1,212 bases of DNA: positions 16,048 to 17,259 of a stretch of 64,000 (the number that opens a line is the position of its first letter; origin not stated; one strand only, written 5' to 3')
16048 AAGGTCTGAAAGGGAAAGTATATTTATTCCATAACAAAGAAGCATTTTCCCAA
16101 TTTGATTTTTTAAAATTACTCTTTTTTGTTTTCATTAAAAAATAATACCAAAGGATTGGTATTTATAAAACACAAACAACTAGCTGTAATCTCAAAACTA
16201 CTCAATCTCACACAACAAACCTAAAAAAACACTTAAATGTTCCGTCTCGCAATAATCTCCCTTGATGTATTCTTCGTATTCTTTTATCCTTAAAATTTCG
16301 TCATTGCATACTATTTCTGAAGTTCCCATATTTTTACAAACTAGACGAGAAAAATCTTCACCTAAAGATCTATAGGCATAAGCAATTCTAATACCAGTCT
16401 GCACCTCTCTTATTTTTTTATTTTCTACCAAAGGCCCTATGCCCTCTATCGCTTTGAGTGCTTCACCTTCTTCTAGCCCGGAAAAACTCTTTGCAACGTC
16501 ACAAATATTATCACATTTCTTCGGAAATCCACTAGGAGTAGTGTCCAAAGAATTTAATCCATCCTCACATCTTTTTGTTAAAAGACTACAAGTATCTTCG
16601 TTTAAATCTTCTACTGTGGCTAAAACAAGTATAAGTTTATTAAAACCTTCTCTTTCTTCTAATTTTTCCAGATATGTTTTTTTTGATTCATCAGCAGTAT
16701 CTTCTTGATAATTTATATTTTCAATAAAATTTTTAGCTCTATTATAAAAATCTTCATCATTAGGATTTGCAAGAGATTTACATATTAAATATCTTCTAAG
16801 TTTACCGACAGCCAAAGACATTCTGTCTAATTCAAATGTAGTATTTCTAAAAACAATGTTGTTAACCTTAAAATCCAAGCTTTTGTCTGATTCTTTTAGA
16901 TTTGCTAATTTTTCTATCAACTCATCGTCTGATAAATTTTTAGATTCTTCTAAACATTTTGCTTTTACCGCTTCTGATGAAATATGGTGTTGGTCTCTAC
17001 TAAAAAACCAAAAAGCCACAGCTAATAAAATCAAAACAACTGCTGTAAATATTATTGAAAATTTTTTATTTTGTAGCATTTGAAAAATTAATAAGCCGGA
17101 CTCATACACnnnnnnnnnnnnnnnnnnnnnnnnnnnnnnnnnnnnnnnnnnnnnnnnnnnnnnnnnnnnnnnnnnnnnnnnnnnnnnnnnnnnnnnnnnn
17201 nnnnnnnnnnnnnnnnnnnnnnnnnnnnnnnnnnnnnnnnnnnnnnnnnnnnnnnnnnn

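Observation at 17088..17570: Precursor: 27 triplet repeats, synonymous codon diversity, Cys-rich tail and a TM-like leader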

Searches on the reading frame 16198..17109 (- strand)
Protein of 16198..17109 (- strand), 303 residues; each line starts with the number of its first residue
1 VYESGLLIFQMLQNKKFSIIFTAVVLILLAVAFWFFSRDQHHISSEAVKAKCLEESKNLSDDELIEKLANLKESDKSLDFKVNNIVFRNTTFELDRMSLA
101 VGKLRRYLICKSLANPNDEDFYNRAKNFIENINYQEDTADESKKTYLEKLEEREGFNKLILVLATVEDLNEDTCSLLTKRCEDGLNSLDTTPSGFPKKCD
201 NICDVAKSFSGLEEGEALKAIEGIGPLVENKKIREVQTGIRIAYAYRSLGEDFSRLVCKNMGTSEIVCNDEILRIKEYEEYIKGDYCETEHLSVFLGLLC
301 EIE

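Call 5: search_protein_families(library=ncbifam, proteins=[window:16198-17109:-], max_evalue=0.01)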
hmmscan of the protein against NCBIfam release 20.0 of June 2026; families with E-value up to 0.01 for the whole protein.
window:16198-17109:- (303 aa): 0 families

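Call 6: search_protein_families(library=pfam, proteins=[window:16198-17109:-], max_evalue=0.01)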
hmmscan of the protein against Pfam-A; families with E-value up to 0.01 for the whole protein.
window:16198-17109:- (303 aa): 0 families

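Call 24: search_protein_families(library=pfam, proteins=[window:16198-17079:-], max_evalue=0.001)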
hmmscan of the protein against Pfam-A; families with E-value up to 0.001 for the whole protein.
window:16198-17079:- (293 aa): 0 families

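Call 31: search_protein_families(library=padloc, proteins=[window:16198-17079:-], max_evalue=0.001)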
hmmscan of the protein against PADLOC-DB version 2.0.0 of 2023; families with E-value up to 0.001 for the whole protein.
window:16198-17079:- (293 aa): 0 families

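Call 35: find_homologous_proteins(query=window:16198-17079:-, max_evalue=0.001)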
Query window:16198-17079:- (293 aa): 1 proteins with E <= 0.001 among 1494 candidates.
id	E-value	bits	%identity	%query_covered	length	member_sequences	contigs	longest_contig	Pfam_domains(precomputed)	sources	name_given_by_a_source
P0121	7.7e-179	611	97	100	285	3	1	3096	-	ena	-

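Call 46: predict_structure(protein=window:16198-17079:-)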
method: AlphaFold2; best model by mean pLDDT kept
length: 293 residues; sequences in the alignment: 1
mean_pLDDT: 50.2   pTM: 0.39
mean pLDDT of the five models: 50.2, 45.0, 40.7, 39.4, 36.5
residues with pLDDT >= 90: 0; 70-90: 18; 50-70: 122; < 50: 153
segments of 3 or more residues with pLDDT < 50: 28-39, 60-90, 120-157, 177-188, 198-227, 235-238, 267-277, 287-293
pLDDT, mean of each block of 10 residues (from residue 1): 66 86 63 46 58 57 34 32 44 54 57 55 38 38 39 47 62 50 42 50 44 37 46 49 56 57 51 47 51 41
secondary structure, 60 per line:
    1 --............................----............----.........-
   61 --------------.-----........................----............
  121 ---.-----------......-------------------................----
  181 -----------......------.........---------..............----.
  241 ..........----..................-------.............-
elements in order: H3-30 H35-46 H51-59 H81-104 H109-120 H136-141 H161-176 H192-197 H204-212 H222-235 H240-250 H255-272 H280-292

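Call 47: search_protein_representatives(protein=window:16198-17079:-)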
Query: 293 residues. Proteins with E-value up to 0.001 (for the whole library): 31; up to 1e-10: 8; up to 1e-30: 1. The best 31 are listed.
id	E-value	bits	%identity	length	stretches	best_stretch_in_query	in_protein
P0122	7.6e-70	251.7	99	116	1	178-293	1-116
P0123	2.8e-20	89.1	35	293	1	30-284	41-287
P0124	1.3e-19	86.9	34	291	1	4-256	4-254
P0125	1.3e-15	73.9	33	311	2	5-142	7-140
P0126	2.3e-14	69.8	31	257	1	5-255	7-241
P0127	6.7e-14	68.2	31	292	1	11-275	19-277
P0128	3.6e-11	59.3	32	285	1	4-267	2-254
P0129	7.4e-11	58.2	31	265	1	20-272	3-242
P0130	1.2e-10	57.5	26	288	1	10-271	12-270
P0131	1.2e-09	54.2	33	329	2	2-162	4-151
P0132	1.3e-09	54.2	35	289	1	6-203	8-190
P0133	7.9e-09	51.6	33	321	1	9-252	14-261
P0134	1.4e-08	50.7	32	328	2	5-193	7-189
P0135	2.4e-08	50.0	26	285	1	9-251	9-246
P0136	5.2e-08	48.9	36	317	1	2-140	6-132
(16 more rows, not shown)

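Call 50: search_solved_structures(query=A2, max_evalue=1)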
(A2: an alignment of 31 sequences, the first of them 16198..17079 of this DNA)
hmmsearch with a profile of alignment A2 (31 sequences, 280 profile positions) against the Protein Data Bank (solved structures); distinct sequences matched with E-value up to 1: 5.
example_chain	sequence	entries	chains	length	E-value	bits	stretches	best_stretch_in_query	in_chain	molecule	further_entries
5zzk_A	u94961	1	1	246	0.033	17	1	6-145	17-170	Monofunctional glycosyltransferase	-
3vmq_A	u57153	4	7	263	0.046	16.5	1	6-145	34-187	Monofunctional glycosyltransferase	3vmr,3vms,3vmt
9xwu_A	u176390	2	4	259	0.056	16.2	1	10-52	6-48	CDP-diacylglycerol pyrophosphatase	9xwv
8t5e_A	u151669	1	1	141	0.54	13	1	37-87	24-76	Bim_fulldiff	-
4gb7_A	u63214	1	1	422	0.64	12.7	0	2-44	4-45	6-aminohexanoate-dimer hydrolase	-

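Call 51: search_protein_families(library=pfam, alignment_id=A2, max_evalue=0.01)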
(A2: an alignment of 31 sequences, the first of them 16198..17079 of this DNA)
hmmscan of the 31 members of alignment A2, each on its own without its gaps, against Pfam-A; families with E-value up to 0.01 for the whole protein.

A. member 1, window:16198-17079:- (293 aa): 0 families

B. families by the number of members that match (of 31 scanned): 4 families
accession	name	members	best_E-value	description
PF12685.13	SpoIIIAH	2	0.00048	SpoIIIAH-like protein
PF03483.22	B3_4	1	0.0042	B3/4 domain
PF17870.6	Insulin_TMD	1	0.0082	Insulin receptor trans-membrane segment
PF10117.15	McrBC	1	0.0091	McrBC 5-methylcytosine restriction system component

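Call 57: predict_structure(alignment_id=A2)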
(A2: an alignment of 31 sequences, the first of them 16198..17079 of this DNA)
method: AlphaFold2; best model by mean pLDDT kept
length: 293 residues; sequences in the alignment: 31
mean_pLDDT: 82.3   pTM: 0.68
mean pLDDT of the five models: 82.3, 79.9, 78.1, 77.9, 74.8
residues with pLDDT >= 90: 98; 70-90: 147; 50-70: 41; < 50: 7
segments of 3 or more residues with pLDDT < 50: none
pLDDT, mean of each block of 10 residues (from residue 1): 73 91 72 80 94 92 63 51 73 91 86 93 70 86 73 82 86 80 64 87 90 85 87 92 94 89 87 82 92 81
secondary structure, 60 per line:
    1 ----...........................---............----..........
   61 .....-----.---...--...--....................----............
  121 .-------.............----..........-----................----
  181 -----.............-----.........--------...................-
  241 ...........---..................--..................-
elements in order: H5-31 H35-46 H51-65 E75-77 E80-82 H86-104 H109-121 H129-141 H146-155 H161-176 H186-198 H204-212 H221-239 H241-251 H255-272 H275-292
